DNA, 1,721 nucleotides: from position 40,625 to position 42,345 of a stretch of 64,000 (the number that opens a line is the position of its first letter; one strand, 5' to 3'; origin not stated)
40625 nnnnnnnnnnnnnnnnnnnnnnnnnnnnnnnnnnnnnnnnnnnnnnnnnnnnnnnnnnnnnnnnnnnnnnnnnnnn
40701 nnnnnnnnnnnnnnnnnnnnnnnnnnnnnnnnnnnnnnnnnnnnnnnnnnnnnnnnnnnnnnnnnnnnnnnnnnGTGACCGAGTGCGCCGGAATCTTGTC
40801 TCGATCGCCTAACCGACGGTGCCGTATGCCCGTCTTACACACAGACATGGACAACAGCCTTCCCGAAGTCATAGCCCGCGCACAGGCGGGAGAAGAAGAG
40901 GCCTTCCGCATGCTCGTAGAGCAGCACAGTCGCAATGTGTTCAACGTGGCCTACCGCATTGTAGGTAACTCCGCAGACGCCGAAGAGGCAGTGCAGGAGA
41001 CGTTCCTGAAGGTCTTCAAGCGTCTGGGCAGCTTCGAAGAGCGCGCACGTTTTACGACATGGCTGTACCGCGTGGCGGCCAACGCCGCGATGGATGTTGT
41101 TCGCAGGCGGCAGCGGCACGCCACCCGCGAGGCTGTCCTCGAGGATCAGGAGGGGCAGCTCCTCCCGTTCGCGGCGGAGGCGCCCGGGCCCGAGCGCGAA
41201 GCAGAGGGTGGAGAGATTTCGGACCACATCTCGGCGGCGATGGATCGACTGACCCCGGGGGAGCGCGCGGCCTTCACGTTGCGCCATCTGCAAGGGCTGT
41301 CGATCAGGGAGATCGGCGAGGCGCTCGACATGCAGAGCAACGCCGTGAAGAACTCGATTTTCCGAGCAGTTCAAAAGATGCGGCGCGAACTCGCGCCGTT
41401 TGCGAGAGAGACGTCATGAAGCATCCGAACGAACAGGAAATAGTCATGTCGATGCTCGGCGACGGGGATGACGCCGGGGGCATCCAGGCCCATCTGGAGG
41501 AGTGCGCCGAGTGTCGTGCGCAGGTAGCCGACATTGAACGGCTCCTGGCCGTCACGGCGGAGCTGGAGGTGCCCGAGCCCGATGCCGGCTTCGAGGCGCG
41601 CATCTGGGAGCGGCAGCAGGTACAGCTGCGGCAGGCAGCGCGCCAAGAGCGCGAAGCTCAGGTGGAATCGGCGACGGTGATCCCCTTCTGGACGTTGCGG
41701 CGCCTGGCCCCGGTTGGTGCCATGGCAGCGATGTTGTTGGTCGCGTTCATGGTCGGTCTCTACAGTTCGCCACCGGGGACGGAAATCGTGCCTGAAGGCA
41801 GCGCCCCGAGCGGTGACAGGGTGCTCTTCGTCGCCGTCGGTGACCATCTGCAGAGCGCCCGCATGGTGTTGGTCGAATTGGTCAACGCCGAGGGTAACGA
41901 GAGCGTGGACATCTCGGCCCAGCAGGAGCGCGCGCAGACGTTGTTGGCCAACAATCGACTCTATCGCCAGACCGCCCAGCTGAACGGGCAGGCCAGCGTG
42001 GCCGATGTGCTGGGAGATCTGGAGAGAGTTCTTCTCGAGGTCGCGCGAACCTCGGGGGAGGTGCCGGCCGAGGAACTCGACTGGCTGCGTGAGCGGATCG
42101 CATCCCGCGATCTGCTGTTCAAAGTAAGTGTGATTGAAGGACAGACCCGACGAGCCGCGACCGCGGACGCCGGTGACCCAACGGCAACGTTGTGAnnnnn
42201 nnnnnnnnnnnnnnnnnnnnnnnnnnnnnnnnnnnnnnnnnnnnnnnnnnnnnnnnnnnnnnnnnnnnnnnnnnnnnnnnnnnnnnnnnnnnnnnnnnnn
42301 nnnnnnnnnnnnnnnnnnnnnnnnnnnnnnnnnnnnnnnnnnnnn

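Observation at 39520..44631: ECF2 - ZAS anti-sigma - two secreted HEAT proteins, with a divergent ECF-promoted paralog pair: a six-gene module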

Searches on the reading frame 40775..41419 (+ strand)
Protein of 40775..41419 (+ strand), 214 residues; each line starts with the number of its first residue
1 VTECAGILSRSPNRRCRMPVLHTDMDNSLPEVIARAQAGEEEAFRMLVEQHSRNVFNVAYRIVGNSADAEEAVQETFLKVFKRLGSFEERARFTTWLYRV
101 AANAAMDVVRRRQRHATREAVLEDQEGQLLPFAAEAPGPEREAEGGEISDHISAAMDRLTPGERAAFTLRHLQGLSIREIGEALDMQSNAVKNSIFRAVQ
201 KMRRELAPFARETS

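Call 3: search_protein_families(library=pfam, proteins=[window:40775-41419:+], max_evalue=0.01)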
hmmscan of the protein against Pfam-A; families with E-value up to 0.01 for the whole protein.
window:40775-41419:+ (214 aa): 6 families
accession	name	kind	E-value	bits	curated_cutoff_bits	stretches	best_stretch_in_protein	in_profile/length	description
PF04542.20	Sigma70_r2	-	6.4e-21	74.4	24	1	47-114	1-70/71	Sigma-70 region 2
PF08281.18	Sigma70_r4_2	-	5.2e-14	52.1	25.7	1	152-202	4-54/54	Sigma-70, region 4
PF04545.22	Sigma70_r4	-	5.3e-09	35.9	24.1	1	155-203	1-49/50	Sigma-70, region 4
PF07638.17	Sigma70_ECF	-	0.00079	19.8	21.1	1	32-206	7-183/185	ECF sigma factor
PF22233.2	PhyR_sigma-like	-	0.0017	18.6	27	1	157-204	2-49/50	Response regulator PhyR, sigma-like domain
PF13936.12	HTH_38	-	0.0054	16.9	27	0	158-185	4-31/44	Helix-turn-helix domain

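Call 10: search_protein_families(library=ncbifam, proteins=[window:40826-41419:+], max_evalue=0.01)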
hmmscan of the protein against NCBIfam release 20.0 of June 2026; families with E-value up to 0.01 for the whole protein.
window:40826-41419:+ (197 aa): 109 families (the best 25 are shown)
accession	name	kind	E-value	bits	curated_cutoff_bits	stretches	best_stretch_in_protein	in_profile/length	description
NF009166.1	PRK12513.1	equivalog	5e-38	130.8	206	1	14-191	11-188/193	RNA polymerase sigma factor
TIGR02937.1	sigma70-ECF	superfamily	2.4e-37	128.1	42.9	1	25-189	1-165/165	sigma-70 family RNA polymerase sigma factor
NF008888.0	PRK11922.1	equivalog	2.7e-37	128.6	204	1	14-190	19-197/231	RNA polymerase sigma factor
NF007223.0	PRK09641.1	equivalog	1.2e-36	126.4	209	1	8-189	1-184/187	RNA polymerase sigma factor SigW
NF004113.0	PRK05602.1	equivalog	1.1e-35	123.2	208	1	13-191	33-203/211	RNA polymerase sigma factor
NF009190.0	PRK12538.1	equivalog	3.2e-32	112.1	303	1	14-190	52-220/233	RNA polymerase sigma factor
NF007229.0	PRK09647.1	equivalog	3.3e-31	108.3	265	1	18-193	37-206/220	RNA polymerase sigma factor SigE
TIGR02948.1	SigW_bacill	equivalog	5.5e-31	108.1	243.1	1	12-189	5-184/187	RNA polymerase sigma factor SigW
NF006089.0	PRK08241.1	subfamily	2.5e-30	105.7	240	1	14-188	11-203/343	RNA polymerase subunit sigma-70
TIGR02952.1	Sig70_famx2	equivalog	3.5e-30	105.1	206.45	1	16-189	2-170/170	ECF subfamily RNA polymerase sigma factor, BldN family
NF007225.0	PRK09643.1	equivalog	5.4e-30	104.6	190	1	11-195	13-188/204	RNA polymerase sigma factor SigM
TIGR02939.1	RpoE_Sigma70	equivalog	6.9e-30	104.5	236.15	1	14-192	9-189/190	RNA polymerase sigma factor RpoE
TIGR02985.1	Sig70_bacteroi1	subfamily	1.7e-29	103.1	126.4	1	25-189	1-162/162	RNA polymerase sigma-70 factor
NF007216.0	PRK09638.1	equivalog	8.3e-29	100.6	194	1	14-190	7-175/180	RNA polymerase sigma factor SigY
NF058625.1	sigma_PG0214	equivalog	1.6e-26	93.1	130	1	24-190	3-162/170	GFO_1088 family ECF-type sigma factor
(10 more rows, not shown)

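Call 83: search_solved_structures(query=window:40847-41419:+, max_evalue=1e-8)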
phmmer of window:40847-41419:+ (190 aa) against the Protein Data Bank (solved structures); distinct sequences matched with E-value up to 1e-8: 18.
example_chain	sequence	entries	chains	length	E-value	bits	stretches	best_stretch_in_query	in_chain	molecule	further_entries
9m9d_F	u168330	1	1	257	3.3e-25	92.4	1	20-184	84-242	ECF RNA polymerase sigma factor SigE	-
9m9e_F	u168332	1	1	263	3.5e-25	92.3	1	20-184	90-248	ECF RNA polymerase sigma factor SigE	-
9m98_F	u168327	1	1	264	3.5e-25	92.3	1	20-184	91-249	ECF RNA polymerase sigma factor SigE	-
5wuq_A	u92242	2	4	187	1.2e-23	87.3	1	7-183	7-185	ECF RNA polymerase sigma factor SigW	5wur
8z6g_B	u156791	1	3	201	2.3e-23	86.4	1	7-188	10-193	RNA polymerase sigma factor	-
6in7_B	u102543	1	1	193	2.4e-23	86.3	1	7-188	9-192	RNA polymerase sigma-H factor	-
1or7_A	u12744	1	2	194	5.2e-21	78.7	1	8-187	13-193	RNA polymerase sigma-E factor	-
6jbq_F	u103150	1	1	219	8e-21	78.1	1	8-187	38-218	ECF RNA polymerase sigma-E factor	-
7qh5_A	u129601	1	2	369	4.6e-20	75.6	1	13-182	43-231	RNA polymerase sigma factor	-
6dxo_A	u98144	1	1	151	3.1e-19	73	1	8-87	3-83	RNA polymerase ECF-subfamily sigma factor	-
6jcy_F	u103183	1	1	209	5.5e-15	59.1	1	31-188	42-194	ECF RNA polymerase sigma factor SigH,ECF RNA polymerase sigma factor SigE,ECF RNA polymera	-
5or5_A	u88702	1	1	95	1.5e-13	54.4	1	8-85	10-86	ECF RNA polymerase sigma-E factor,ECF RNA polymerase sigma factor SigW,ECF RNA polymerase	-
4cxf_A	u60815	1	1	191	8.4e-13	52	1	9-179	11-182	RNA POLYMERASE SIGMA FACTOR CNRH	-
2map_A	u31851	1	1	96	1.5e-12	51.2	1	8-85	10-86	RNA polymerase sigma factor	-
2mao_A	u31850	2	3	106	1.8e-12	51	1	8-86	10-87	RNA polymerase sigma factor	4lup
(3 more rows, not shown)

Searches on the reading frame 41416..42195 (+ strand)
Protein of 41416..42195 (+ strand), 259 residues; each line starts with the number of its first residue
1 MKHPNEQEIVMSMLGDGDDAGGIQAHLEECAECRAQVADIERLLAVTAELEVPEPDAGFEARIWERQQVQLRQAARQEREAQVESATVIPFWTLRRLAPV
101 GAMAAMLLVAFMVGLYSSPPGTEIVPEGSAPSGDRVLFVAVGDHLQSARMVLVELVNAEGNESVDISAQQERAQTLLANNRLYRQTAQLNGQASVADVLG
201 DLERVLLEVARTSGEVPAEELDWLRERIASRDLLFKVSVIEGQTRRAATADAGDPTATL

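Call 3: search_protein_families(library=pfam, proteins=[window:41416-42195:+], max_evalue=0.01)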
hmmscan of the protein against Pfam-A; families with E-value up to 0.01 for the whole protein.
window:41416-42195:+ (259 aa): 0 families

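Call 10: search_protein_families(library=ncbifam, proteins=[window:41416-42195:+], max_evalue=0.01)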
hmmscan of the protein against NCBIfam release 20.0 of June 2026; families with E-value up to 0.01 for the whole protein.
window:41416-42195:+ (259 aa): 1 family
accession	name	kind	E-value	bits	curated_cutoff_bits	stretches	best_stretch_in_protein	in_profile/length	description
NF052375.1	antisigma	equivalog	2.7e-06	27.5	100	1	19-116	14-102/217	anti-sigma factor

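Call 52: search_solved_structures(query=window:41416-42195:+, max_evalue=1)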
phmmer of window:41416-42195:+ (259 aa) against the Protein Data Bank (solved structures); distinct sequences matched with E-value up to 1: 1.
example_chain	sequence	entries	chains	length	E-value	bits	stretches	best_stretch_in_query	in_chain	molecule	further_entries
5wuq_C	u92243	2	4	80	0.13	15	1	12-68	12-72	Anti-sigma-W factor RsiW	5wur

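Call 58: find_homologous_proteins(query=window:41416-42195:+, max_evalue=0.00001)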
Query window:41416-42195:+ (259 aa): 2950 proteins with E <= 0.00001 among 7087 candidates; the best 120 are listed.
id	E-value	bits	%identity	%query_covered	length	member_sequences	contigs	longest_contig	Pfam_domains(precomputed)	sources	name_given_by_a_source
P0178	3.3e-152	523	100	96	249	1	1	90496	-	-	-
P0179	5.1e-129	447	83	100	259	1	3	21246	-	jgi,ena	-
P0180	3.0e-123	428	80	100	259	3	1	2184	-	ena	-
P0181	4.9e-120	417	78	100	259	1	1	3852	-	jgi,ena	-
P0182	5.8e-119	414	78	99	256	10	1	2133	-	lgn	-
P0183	8.6e-119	413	81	95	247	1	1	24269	-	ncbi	-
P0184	1.4e-115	403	79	95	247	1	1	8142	-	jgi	-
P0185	2.9e-115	402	78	96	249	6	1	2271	-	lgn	-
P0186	4.4e-113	395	76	98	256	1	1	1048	-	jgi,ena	-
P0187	5.2e-113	394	78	95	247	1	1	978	-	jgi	jgi:anti-sigma factor RsiW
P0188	4.2e-111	388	73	99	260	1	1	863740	-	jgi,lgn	jgi:anti-sigma factor RsiW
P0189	1.2e-100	354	66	98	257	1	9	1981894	-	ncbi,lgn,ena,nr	ncbi:MAG: hypothetical protein GKS06_08390 [Acidobacteria bacterium]|nr:hypothetical protein [Acidob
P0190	4.0e-85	303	61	96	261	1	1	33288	-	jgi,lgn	jgi:hypothetical protein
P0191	5.7e-84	299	60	96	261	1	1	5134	-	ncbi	-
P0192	9.7e-84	299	73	83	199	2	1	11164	-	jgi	-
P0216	5.6e-51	191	43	99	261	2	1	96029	-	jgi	jgi:hypothetical protein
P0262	1.6e-46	177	43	100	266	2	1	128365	-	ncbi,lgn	-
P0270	4.2e-46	175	42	98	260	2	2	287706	-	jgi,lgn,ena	-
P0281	1.2e-45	174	38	98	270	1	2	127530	-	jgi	-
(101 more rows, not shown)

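Call 68: predict_structure(alignment_id=A3)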
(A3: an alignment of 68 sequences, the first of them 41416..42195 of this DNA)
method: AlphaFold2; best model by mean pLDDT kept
length: 259 residues; sequences in the alignment: 68
mean_pLDDT: 87.4   pTM: 0.51
mean pLDDT of the five models: 87.4, 86.6, 86.6, 86.3, 86.1
residues with pLDDT >= 90: 178; 70-90: 43; 50-70: 29; < 50: 9
segments of 3 or more residues with pLDDT < 50: 122-126
pLDDT, mean of each block of 10 residues (from residue 1): 93 94 97 97 95 91 96 91 65 64 89 75 49 73 95 94 95 97 94 95 97 95 95 95 88 60
secondary structure, 60 per line:
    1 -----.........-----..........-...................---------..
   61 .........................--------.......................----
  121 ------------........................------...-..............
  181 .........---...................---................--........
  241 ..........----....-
elements in order: H6-14 H20-29 H31-49 H59-85 H94-116 H133-156 E163-165 H167-189 H193-211 E215-217 H218-230 H233-250 H255-258

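Call 71: fold_search(model_id=the predicted structure, library=pdb)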
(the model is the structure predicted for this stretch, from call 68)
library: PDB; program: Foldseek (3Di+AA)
matches with E <= 10: 290; with E <= 0.001: 0
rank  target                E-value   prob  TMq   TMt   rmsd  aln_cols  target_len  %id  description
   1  1i5n_D                1.1e-01  0.94  0.25  0.45  15.0       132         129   14  Crystal structure of the P1 domain of CheA from Salmonella typhimurium (released 2001-07-11)
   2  2lp4_MODEL_1_A        2.7e-01  0.89  0.26  0.29  16.3       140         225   13  Solution structure of P1-CheY/P2 complex in bacterial chemotaxis (released 2012-10-24)
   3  2lch_MODEL_1_A        4.2e-01  0.96  0.31  0.61   7.2       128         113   11  Solution NMR Structure of a Protein With a Redesigned Hydrophobic Core, Northeast Structural Genomics Consorti (released 2011-05-25)
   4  1i5n_A                4.4e-01  0.82  0.26  0.46  10.3       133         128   14  Crystal structure of the P1 domain of CheA from Salmonella typhimurium (released 2001-07-11)
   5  1i5n_C                4.7e-01  0.77  0.25  0.46  10.5       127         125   15  Crystal structure of the P1 domain of CheA from Salmonella typhimurium (released 2001-07-11)
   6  7t03_MODEL_1_A        5.5e-01  0.63  0.25  0.46   5.3       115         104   13  NMR structure of a designed cold unfolding four helix bundle (released 2022-03-02)
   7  8fih_B                6.4e-01  0.35  0.17  0.38  16.7       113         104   17  Multi-state design of two-state switchable hinge proteins (released 2023-08-16)
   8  8fih_A                6.4e-01  0.13  0.15  0.27  17.8       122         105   18  Multi-state design of two-state switchable hinge proteins (released 2023-08-16)
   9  7oca_E                8.4e-01  0.35  0.25  0.36   7.9       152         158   10  Resting state full-length GluA1/A2 heterotertramer in complex with TARP gamma 8 and CNIH2 (released 2021-06-09)
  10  3u3b_B                8.9e-01  0.72  0.25  0.52   5.4       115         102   10  Crystal Structure of Computationally Redesigned Four-Helix Bundle (released 2012-06-13)
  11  8pn9_E                9.9e-01  0.33  0.24  0.14  15.5       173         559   10  Structure of human oligosaccharyltransferase OST-A complex bound to NGI-1 (released 2024-05-08)
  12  6rz7                  9.9e-01  0.20  0.21  0.16  20.6       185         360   11  Crystal structure of the human cysteinyl leukotriene receptor 2 in complex with ONO-2570366 (F222 space group) (released 2019-12-11)
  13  7t2y_A                1.0e+00  0.54  0.25  0.47   5.4       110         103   11  X-ray structure of a designed cold unfolding four helix bundle (released 2022-03-02)
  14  4ntj                  1.0e+00  0.33  0.24  0.18   5.5       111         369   12  Structure of the human P2Y12 receptor in complex with an antithrombotic drug (released 2014-03-26)
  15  6adq_G                1.2e+00  0.41  0.28  0.34  11.0       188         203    9  Respiratory Complex CIII2CIV2SOD2 from Mycobacterium smegmatis (released 2018-11-14)
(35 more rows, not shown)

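Call 72: find_encoding_contigs(protein=P0262, flank=6000, max_places=1)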
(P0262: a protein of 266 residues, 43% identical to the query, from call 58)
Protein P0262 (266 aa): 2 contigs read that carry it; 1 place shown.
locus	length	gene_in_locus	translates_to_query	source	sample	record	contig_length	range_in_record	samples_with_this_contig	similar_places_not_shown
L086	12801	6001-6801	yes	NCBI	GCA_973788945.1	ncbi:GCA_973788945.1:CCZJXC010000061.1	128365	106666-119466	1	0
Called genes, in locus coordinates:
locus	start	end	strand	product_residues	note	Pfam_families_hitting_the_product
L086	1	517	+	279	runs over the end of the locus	PF01209:Ubie_methyltran (weak), PF13489:Methyltransf_23 (weak), PF13847:Methyltransf_31, PF08241:Methyltransf_11, PF08242:Methyltransf_12, PF13649:Methyltransf_25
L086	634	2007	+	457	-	PF05195:AMP_N, PF00557:Peptidase_M24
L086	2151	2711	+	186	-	PF08207:EFP_N, PF01132:EFP, PF09285:Elong-fact-P_C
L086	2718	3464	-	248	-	PF00072:Response_reg, PF07238:PilZ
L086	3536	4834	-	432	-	PF00206:Lyase_1, PF10397:ADSL_C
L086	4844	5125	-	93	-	PF01541:GIY-YIG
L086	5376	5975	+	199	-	PF07638:Sigma70_ECF (faint), PF04542:Sigma70_r2, PF08281:Sigma70_r4_2, PF04545:Sigma70_r4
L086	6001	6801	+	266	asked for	-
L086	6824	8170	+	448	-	PF03130:HEAT_PBS (faint), PF13174:TPR_6 (weak), PF13646:HEAT_2, PF11865:mTOR_dom (faint)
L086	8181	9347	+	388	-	PF13513:HEAT_EZ (faint), PF03130:HEAT_PBS (faint), PF13646:HEAT_2, PF02985:HEAT (faint), PF13646:HEAT_2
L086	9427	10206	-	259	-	PF00753:Lactamase_B, PF12706:Lactamase_B_2, PF23023:Anti-Pycsar_Apyc1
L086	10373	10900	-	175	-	-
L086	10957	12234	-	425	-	PF00675:Peptidase_M16, PF05193:Peptidase_M16_C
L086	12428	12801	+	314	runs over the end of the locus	-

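Call 73: find_encoding_contigs(protein=P0270, flank=6000, max_places=1)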
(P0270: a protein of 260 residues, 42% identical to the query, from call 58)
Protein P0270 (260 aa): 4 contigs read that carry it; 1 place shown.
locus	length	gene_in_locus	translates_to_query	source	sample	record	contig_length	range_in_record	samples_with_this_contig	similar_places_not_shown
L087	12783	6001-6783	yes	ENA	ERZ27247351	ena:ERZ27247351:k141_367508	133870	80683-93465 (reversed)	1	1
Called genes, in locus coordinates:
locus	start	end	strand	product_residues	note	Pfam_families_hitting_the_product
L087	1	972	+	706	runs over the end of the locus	PF02897:Peptidase_S9_N, PF00326:Peptidase_S9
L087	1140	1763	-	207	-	PF04011:LemA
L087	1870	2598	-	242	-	-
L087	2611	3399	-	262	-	PF04536:TPM_phosphatase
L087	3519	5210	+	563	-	PF16697:Yop-YscD_cpl, PF00498:FHA, PF07228:SpoIIE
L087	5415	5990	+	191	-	PF04542:Sigma70_r2, PF08281:Sigma70_r4_2, PF04545:Sigma70_r4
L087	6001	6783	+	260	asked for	-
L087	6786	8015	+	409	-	PF13174:TPR_6 (faint), PF13432:TPR_16, PF13646:HEAT_2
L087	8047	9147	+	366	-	PF03130:HEAT_PBS (faint), PF13646:HEAT_2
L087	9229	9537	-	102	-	PF06127:Mpo1-like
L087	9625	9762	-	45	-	-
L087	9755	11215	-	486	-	PF00535:Glycos_transf_2, PF10111:Glyco_tranf_2_2 (faint), PF00535:Glycos_transf_2, PF13641:Glyco_tranf_2_3, PF13632:Glyco_trans_2_3, PF03142:Chitin_synth_2 (weak)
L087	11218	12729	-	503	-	PF12717:Cnd1 (faint), PF13646:HEAT_2 (weak), PF02985:HEAT (faint), PF13646:HEAT_2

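Call 74: find_encoding_contigs(protein=P0281, flank=6000, max_places=1)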
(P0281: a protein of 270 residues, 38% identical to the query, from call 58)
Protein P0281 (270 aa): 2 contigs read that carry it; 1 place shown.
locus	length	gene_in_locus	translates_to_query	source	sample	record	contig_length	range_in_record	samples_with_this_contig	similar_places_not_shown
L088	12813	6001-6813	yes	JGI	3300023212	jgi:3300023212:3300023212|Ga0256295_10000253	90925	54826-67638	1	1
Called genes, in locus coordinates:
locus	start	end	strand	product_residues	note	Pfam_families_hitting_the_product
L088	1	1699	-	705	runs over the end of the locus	PF02838:Glyco_hydro_20b, PF14845:Glycohydro_20b2, PF00728:Glyco_hydro_20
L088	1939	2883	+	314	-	PF00072:Response_reg, PF00990:GGDEF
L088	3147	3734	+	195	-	PF08207:EFP_N, PF01132:EFP, PF09285:Elong-fact-P_C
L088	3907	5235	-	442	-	PF00206:Lyase_1, PF10397:ADSL_C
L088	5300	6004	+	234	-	PF07638:Sigma70_ECF (weak), PF04542:Sigma70_r2, PF08281:Sigma70_r4_2, PF04545:Sigma70_r4 (weak)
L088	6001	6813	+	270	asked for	-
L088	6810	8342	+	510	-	PF13432:TPR_16 (weak), PF13646:HEAT_2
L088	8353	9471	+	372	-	PF02985:HEAT (faint), PF13513:HEAT_EZ (faint), PF13646:HEAT_2, PF03130:HEAT_PBS (faint), PF13646:HEAT_2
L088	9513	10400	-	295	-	PF14805:THDPS_N_2, PF00132:Hexapep (weak), PF14602:Hexapep_2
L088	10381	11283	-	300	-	PF00701:DHDPS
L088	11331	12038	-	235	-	PF01113:DapB_N, PF05173:DapB_C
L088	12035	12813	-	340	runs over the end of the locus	PF01546:Peptidase_M20, PF07687:M20_dimer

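Call 75: find_encoding_contigs(protein=P0216, flank=6000, max_places=1)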
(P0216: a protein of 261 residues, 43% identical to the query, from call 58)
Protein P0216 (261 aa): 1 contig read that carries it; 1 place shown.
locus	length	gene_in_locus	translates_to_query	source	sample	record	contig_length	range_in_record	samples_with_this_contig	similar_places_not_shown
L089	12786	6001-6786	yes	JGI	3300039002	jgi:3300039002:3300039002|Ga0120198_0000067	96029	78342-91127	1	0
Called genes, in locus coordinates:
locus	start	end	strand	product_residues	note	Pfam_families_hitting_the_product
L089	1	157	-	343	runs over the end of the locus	PF01791:DeoC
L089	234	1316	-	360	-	PF00180:Iso_dh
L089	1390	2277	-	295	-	PF00892:EamA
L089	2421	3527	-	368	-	PF02746:MR_MLE_N, PF13378:MR_MLE_C, PF26685:DUF8230_C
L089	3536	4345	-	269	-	-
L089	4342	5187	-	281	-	PF01503:PRA-PH (faint), PF03819:MazG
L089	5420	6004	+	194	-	PF07638:Sigma70_ECF (weak), PF04542:Sigma70_r2, PF08281:Sigma70_r4_2, PF04545:Sigma70_r4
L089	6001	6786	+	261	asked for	-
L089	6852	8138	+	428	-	PF13432:TPR_16 (faint), PF13174:TPR_6 (faint), PF14559:TPR_19 (faint), PF03130:HEAT_PBS (faint), PF11838:ERAP1_C (faint), PF13646:HEAT_2 (weak)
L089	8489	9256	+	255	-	PF03130:HEAT_PBS (faint), PF13513:HEAT_EZ (faint), PF13646:HEAT_2, PF02985:HEAT (faint), PF13646:HEAT_2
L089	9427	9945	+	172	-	PF08899:DUF1844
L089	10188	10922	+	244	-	PF23023:Anti-Pycsar_Apyc1, PF00753:Lactamase_B, PF12706:Lactamase_B_2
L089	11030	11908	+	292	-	PF06574:FAD_syn, PF01687:Flavokinase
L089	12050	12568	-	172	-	PF01475:FUR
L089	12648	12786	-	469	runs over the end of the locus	PF02163:Peptidase_M50, PF00595:PDZ (weak), PF13180:PDZ_2, PF17820:PDZ_6, PF21558:Pept_S41_N_bact (faint), PF13180:PDZ_2, PF17820:PDZ_6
